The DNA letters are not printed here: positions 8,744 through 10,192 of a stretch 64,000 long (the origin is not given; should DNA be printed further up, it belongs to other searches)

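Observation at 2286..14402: Unassigned ACP-templated biosynthetic operon with four KAS-III homologs, GNAT, ACAD pair, AMP-ligase, PLP decarboxylase and MATE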

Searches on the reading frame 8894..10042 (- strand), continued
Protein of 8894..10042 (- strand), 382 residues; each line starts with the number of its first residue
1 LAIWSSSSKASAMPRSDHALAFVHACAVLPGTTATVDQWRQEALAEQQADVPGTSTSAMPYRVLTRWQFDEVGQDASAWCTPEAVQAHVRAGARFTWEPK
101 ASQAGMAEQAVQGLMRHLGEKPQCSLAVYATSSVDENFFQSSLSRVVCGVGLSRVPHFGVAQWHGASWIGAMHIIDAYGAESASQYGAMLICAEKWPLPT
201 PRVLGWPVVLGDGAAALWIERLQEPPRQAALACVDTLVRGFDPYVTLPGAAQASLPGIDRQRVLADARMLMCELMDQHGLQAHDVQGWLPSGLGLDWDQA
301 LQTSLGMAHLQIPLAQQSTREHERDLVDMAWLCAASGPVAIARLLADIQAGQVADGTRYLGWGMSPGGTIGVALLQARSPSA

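Call 33: search_protein_families(library=ncbifam, proteins=[L001:8455-9684:+, L001:12511-12795:+, L001:3402-4760:+, L001:2584-3405:+, L001:18051-18350:+], max_evalue=0.01)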
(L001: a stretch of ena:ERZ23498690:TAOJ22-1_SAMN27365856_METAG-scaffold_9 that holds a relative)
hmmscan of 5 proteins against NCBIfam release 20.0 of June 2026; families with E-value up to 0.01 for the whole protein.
L001:8455-9684:+ (409 aa): 19 families
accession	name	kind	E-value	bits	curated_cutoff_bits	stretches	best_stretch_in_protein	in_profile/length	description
NF005543.0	PRK07206.1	subfamily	8.1e-19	67.6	302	1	62-389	57-397/416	hypothetical protein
NF002563.0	PRK02186.1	subfamily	1.5e-17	63.2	625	1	59-390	53-382/890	argininosuccinate lyase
TIGR03103.1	trio_acet_GNAT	equivalog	9.2e-09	34.4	569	1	111-194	295-380/547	N-acetylglutaminylglutamine synthetase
NF004680.0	PRK06019.1-6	equivalog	4.1e-07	29.1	327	1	111-287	114-290/405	5-(carboxyamino)imidazole ribonucleotide synthase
NF006766.0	PRK09288.1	equivalog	7.2e-07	28.3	339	1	124-294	125-296/396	formate-dependent phosphoribosylglycinamide formyltransferase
TIGR01161.1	purK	equivalog_domain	2.6e-06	27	318.4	1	71-284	54-267/362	5-(carboxyamino)imidazole ribonucleotide synthase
TIGR01142.1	purT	equivalog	8.6e-06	24.9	502.15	1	119-294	107-283/380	phosphoribosylglycinamide formyltransferase 2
NF002378.0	PRK01372.1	subfamily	8.8e-06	24.6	243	1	113-284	100-272/305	D-alanine--D-alanine ligase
NF004679.0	PRK06019.1-5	equivalog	1.5e-05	24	326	1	111-283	97-268/376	5-(carboxyamino)imidazole ribonucleotide synthase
NF053745.1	AAntcapLigBacD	equivalog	2.2e-05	23.1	850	1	76-176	99-200/471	alanine--anticapsin ligase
NF041595.1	dap_A_syn_DdaF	equivalog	0.00025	19.9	840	1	79-297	80-306/424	dapdiamide A synthase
TIGR01205.1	D_ala_D_alaTIGR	subfamily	0.00045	19.3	245.65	1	111-284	104-288/318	D-alanine--D-alanine ligase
NF004677.0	PRK06019.1-3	equivalog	0.00055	18.8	441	1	111-287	107-280/389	5-(carboxyamino)imidazole ribonucleotide synthase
NF009403.0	PRK12767.1-2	equivalog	0.0007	18.9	286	0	262-302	273-310/342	carbamoyl phosphate synthase-like protein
NF004676.0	PRK06019.1-2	equivalog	0.00082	18.5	387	1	112-287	107-279/363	5-(carboxyamino)imidazole ribonucleotide synthase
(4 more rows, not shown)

L001:12511-12795:+ (94 aa): 1 family
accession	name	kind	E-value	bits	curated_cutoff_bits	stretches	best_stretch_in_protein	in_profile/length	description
NF051894.1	anti_phage_HalA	equivalog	0.00014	21.1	250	1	7-73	59-127/338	anti-phage Hailong system effector protein HalA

L001:3402-4760:+ (452 aa): 0 families

L001:2584-3405:+ (273 aa): 0 families

L001:18051-18350:+ (99 aa): 26 families (the best 25 are shown)
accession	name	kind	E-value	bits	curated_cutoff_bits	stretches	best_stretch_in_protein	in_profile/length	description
NF047785.1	respo_reg_MadR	equivalog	2.8e-15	56.2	300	1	2-90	119-204/209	MadR family response regulator transcription factor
NF007708.0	PRK10403.1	equivalog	1.3e-12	47.6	343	1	30-85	148-204/215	nitrate/nitrite response regulator protein NarP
NF052366.1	photon_PedR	equivalog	6.9e-12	45.4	120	1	34-91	2-59/74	photosynthetic electron transport-dependent transcriptional regulator PedR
TIGR03020.2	EpsA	equivalog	9.2e-12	45.1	170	1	26-90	187-246/247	XrtB/PEP-CTERM-associated transcriptional regulator EpsA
NF007935.0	PRK10651.1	equivalog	1.5e-11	43.9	250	1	34-83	155-204/216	two-component system response regulator NarL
NF052445.1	RespRegMctR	equivalog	4.9e-11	42.4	300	1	33-88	143-198/205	two-component system response regulator MctR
NF003420.0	PRK04841.1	equivalog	1.7e-10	39.6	537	1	34-93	838-897/903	HTH-type transcriptional regulator MalT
NF050132.1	TransRegAbsR2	equivalog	5.3e-10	38.6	850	1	34-85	530-581/582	LuxR family transcriptional regulator AbsR2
NF011896.0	PRK15369.1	equivalog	8.3e-10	38.6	242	1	3-86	120-201/211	two component system response regulator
NF007505.1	PRK10100.1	equivalog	2.3e-09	37.3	250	1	21-89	131-199/204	biofilm master transcriptional regulator CsgD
NF041830.1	RR_TF_ErdR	exception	3.5e-09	36.7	390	1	34-85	150-203/213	response regulator transcription factor ErdR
NF007403.0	PRK09935.1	equivalog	7.5e-09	35.5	271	1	33-86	148-201/210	fimbria biosynthesis transcriptional regulator FimZ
NF040749.1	tetrathio_RR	equivalog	1.3e-08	34.8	290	1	28-87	127-186/191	tetrathionate respiration response regulator TtrR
NF041232.1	BagY_FevT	exception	1.4e-08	34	700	1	33-88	295-350/367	LuxR family transcriptional regulator BagY/FevT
TIGR03541.1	reg_near_HchA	equivalog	1.7e-07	31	215.6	1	34-91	171-228/232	PA1136 family autoinducer-binding transcriptional regulator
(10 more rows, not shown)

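Call 34: find_encoding_contigs(protein=P0005, flank=6000, max_places=2)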
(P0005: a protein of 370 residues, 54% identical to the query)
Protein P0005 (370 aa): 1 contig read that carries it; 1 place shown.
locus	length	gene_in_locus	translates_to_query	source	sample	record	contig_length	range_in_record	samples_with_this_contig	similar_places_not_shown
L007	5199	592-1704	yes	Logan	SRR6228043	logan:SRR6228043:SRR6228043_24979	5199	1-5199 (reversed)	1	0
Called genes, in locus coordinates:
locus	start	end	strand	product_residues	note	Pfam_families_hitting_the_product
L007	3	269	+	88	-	?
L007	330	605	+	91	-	PF00550:PP-binding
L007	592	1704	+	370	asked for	-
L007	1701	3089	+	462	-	PF01554:MatE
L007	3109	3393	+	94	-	PF13599:Pentapeptide_4, PF13576:Pentapeptide_3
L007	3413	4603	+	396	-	PF02771:Acyl-CoA_dh_N (weak), PF02770:Acyl-CoA_dh_M, PF00441:Acyl-CoA_dh_1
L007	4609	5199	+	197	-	?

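Call 35: find_encoding_contigs(protein=P0007, flank=6000, max_places=2)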
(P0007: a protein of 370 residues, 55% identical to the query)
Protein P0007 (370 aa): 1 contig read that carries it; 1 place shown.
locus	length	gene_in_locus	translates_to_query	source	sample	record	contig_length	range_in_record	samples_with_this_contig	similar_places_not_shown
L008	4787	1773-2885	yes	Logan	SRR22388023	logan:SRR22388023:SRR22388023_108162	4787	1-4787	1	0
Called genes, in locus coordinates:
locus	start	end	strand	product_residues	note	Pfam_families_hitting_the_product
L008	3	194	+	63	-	?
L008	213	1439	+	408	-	PF02222:ATP-grasp (weak), PF13535:ATP-grasp_4 (weak)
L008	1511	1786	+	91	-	PF00550:PP-binding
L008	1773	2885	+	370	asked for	-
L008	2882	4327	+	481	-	PF01554:MatE (weak)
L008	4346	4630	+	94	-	-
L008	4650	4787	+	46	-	?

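Call 36: find_encoding_contigs(protein=P0002, flank=6000, max_places=4)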
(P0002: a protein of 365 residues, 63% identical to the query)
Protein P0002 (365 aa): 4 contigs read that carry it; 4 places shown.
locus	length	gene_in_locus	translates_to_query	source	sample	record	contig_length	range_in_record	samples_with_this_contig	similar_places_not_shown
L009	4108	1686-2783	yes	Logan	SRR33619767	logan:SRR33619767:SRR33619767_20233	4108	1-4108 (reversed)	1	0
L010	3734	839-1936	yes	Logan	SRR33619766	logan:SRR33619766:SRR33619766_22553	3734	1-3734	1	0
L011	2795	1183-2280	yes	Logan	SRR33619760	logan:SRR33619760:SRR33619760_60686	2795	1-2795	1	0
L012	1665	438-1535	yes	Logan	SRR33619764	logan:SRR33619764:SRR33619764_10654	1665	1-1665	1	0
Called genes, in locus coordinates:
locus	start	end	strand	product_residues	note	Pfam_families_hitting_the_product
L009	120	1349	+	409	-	PF02222:ATP-grasp (faint), PF13535:ATP-grasp_4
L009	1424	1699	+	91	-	PF00550:PP-binding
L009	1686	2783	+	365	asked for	-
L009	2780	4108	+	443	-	?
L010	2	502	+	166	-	?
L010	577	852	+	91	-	PF00550:PP-binding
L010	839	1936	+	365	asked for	-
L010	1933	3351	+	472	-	PF01554:MatE (weak)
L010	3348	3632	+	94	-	-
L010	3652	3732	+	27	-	?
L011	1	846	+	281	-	?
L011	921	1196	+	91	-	PF00550:PP-binding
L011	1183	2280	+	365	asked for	-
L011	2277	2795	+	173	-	?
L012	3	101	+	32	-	?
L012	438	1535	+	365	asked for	-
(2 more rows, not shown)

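Call 55: predict_structure(alignment_id=A1)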
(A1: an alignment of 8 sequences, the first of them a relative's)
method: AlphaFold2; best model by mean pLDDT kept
length: 370 residues; sequences in the alignment: 8
mean_pLDDT: 55.6   pTM: 0.60
mean pLDDT of the five models: 55.6, 51.1, 48.1, 45.7, 39.9
residues with pLDDT >= 90: 24; 70-90: 69; 50-70: 107; < 50: 170
segments of 3 or more residues with pLDDT < 50: 1-5, 13-87, 121-135, 137-154, 183-202, 230-244, 303-320
pLDDT, mean of each block of 10 residues (from residue 1): 49 42 42 41 33 30 29 33 42 53 52 57 42 48 35 51 60 60 41 30 60 74 71 41 61 89 92 83 78 81 42 38 64 78 88 68 78
secondary structure, 60 per line:
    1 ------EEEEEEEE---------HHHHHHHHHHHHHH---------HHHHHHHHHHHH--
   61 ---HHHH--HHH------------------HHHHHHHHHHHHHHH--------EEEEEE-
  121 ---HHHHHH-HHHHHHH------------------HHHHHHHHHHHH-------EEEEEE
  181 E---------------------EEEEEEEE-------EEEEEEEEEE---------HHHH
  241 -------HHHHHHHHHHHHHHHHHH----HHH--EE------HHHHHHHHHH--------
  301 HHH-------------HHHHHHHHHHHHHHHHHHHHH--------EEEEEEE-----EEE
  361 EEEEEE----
elements in order: E7-14 H24-37 H47-58 H64-67 H91-105 E114-119 H124-129 H131-137 H156-167 E175-181 E203-210 E218-227 H237-240 H248-265 H283-292 H317-337 E346-352 E358-366
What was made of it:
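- Tried and rejected: KasD structure: the AlphaFold model from 8 sequences was poor (pLDDT 55.6, call 55).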

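Call 56: search_protein_representatives(alignment_id=A1)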
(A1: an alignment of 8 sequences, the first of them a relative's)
Query: 8 sequences, 361 profile positions. Proteins with E-value up to 0.001 (for the whole library): 143; up to 1e-10: 70; up to 1e-30: 31. The best 143 are listed.
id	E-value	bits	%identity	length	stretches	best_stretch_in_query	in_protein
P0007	1.8e-181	619.4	-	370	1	1-360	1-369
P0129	1.8e-105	369.4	-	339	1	8-358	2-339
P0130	1.4e-85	304.0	-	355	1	6-350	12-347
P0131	3.4e-85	302.7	-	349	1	4-352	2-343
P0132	2.8e-72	260.2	-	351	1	1-357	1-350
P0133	1.5e-70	254.5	-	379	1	4-348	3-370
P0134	6.0e-69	249.2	-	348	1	1-347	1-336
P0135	2.6e-68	247.1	-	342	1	8-355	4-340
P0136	4.2e-66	239.9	-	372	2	8-342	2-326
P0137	7.6e-66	239.0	-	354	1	1-351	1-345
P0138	1.5e-65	238.1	-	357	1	5-354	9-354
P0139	2.8e-64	233.9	-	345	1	1-352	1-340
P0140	6.0e-62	226.2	-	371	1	3-351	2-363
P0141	5.4e-60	219.8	-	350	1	1-356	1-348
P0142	1.8e-59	218.0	-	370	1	6-347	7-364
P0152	1.0e-44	169.5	-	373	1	1-351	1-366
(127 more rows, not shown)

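Call 57: find_encoding_contigs(protein=P0130, flank=10000, max_places=2)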
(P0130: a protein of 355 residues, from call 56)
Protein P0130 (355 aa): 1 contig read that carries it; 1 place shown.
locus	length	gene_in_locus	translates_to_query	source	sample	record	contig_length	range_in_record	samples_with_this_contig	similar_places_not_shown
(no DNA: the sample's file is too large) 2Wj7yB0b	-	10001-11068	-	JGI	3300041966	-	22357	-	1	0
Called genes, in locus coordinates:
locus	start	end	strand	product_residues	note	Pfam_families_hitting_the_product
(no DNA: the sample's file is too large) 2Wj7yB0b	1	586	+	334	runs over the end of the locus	PF07977:FabA (faint), PF22818:ApeI-like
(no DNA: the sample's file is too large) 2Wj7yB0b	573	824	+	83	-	PF23297:ACP_SdgA_C (weak), PF00550:PP-binding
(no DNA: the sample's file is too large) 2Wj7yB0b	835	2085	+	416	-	PF00109:ketoacyl-synt, PF00108:Thiolase_N (faint), PF02801:Ketoacyl-synt_C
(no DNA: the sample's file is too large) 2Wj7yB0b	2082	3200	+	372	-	PF00109:ketoacyl-synt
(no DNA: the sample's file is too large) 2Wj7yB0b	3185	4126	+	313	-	PF00561:Abhydrolase_1, PF12146:Hydrolase_4, PF12697:Abhydrolase_6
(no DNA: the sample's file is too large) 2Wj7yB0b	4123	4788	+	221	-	PF01323:DSBA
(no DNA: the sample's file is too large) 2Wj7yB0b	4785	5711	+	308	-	PF08541:ACP_syn_III_C (weak)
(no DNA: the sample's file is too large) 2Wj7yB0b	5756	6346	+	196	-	-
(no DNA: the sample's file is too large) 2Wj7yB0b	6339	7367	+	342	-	PF08545:ACP_syn_III (weak)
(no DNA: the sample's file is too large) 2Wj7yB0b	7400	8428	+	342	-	-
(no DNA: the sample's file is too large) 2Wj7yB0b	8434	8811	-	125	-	-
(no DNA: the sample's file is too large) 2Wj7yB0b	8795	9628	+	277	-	-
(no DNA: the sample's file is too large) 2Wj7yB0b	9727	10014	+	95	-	PF00550:PP-binding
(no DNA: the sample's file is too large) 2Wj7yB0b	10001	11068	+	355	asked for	-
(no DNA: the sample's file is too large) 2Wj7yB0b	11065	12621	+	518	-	-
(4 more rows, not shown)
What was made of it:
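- One distant relative sits beside KS/CLF/dehydratase genes (call 57).
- Tried and rejected: Downstream hydrolase and DsbA genes (37-1650): I tested whether they belong to the cluster, because a distant locus (P0130) has the same pair upstream of KasA (call 57).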

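Call 79: search_solved_structures(query=L001:8455-9684:+, max_evalue=0.001)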
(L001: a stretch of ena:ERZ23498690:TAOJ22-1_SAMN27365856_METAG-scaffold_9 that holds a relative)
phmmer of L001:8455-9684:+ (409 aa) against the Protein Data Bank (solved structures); distinct sequences matched with E-value up to 0.001: 7.
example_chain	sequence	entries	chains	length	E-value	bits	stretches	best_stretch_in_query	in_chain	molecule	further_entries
4wd3_A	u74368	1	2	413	4.2e-13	52.4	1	29-389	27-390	L-amino acid ligase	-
3vot_A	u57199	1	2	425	3e-08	36.4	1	74-305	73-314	L-amino acid ligase, BL00235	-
4dim_A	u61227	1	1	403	4.6e-08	35.8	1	79-378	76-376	Phosphoribosylglycinamide synthetase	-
30vh_A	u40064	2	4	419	4.4e-07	32.6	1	55-300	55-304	L-amino acid ligase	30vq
3wo1_A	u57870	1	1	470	4.2e-06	29.4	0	43-170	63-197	Alanine-anticapsin ligase BacD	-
3wnz_A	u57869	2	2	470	8e-06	28.4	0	43-170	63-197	Alanine-anticapsin ligase BacD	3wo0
3vmm_A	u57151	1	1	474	8.2e-06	28.4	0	43-170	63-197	Alanine-anticapsin ligase BacD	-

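Call 88: find_encoding_contigs(protein=P0133, flank=10000, max_places=1)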
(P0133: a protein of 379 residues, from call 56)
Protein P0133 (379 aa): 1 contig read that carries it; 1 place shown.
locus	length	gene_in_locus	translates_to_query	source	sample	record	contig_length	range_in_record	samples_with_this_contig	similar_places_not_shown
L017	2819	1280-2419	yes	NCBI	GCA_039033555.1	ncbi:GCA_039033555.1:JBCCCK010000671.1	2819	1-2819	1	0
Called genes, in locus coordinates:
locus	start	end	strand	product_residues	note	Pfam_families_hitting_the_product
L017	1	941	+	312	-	PF02655:ATP-grasp_3 (weak), PF13535:ATP-grasp_4 (weak)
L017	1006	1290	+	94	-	PF00550:PP-binding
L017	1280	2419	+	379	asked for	-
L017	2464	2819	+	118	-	?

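Call 89: find_encoding_contigs(protein=P0152, flank=10000, max_places=1)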
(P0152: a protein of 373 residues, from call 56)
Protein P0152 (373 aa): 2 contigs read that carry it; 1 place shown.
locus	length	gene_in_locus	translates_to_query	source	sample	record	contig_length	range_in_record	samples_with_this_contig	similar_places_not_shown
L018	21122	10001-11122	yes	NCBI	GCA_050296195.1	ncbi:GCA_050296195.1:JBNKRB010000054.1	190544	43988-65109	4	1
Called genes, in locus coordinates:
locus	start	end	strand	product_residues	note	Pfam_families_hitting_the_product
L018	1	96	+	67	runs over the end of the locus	-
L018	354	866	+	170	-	PF13238:AAA_18 (weak), PF13671:AAA_33 (weak), PF01202:SKI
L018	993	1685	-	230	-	PF00072:Response_reg, PF20714:HTH_64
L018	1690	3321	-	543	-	PF17203:sCache_3_2, PF00989:PAS, PF14689:SPOB_a (weak), PF02518:HATPase_c, PF14501:HATPase_c_5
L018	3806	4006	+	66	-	-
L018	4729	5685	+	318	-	PF08541:ACP_syn_III_C (weak)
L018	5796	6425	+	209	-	-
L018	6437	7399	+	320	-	-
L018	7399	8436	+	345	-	-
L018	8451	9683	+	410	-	PF02655:ATP-grasp_3, PF14398:ATPgrasp_YheCD (weak), PF13535:ATP-grasp_4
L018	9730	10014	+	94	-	PF00550:PP-binding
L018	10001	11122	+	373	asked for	-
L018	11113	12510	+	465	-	PF01554:MatE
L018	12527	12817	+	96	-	PF13599:Pentapeptide_4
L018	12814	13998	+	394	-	PF02771:Acyl-CoA_dh_N, PF02770:Acyl-CoA_dh_M, PF00441:Acyl-CoA_dh_1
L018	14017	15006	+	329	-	PF00441:Acyl-CoA_dh_1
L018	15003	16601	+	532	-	PF00501:AMP-binding, PF13193:AMP-binding_C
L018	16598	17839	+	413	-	PF00278:Orn_DAP_Arg_deC, PF02784:Orn_Arg_deC_N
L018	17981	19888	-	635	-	PF00005:ABC_tran, PF02463:SMC_N (faint), PF13304:AAA_21 (faint), PF12848:ABC_tran_Xtn, PF00005:ABC_tran, PF16326:ABC_tran_CTD (weak)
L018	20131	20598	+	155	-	PF09523:DUF2390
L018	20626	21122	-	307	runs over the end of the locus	-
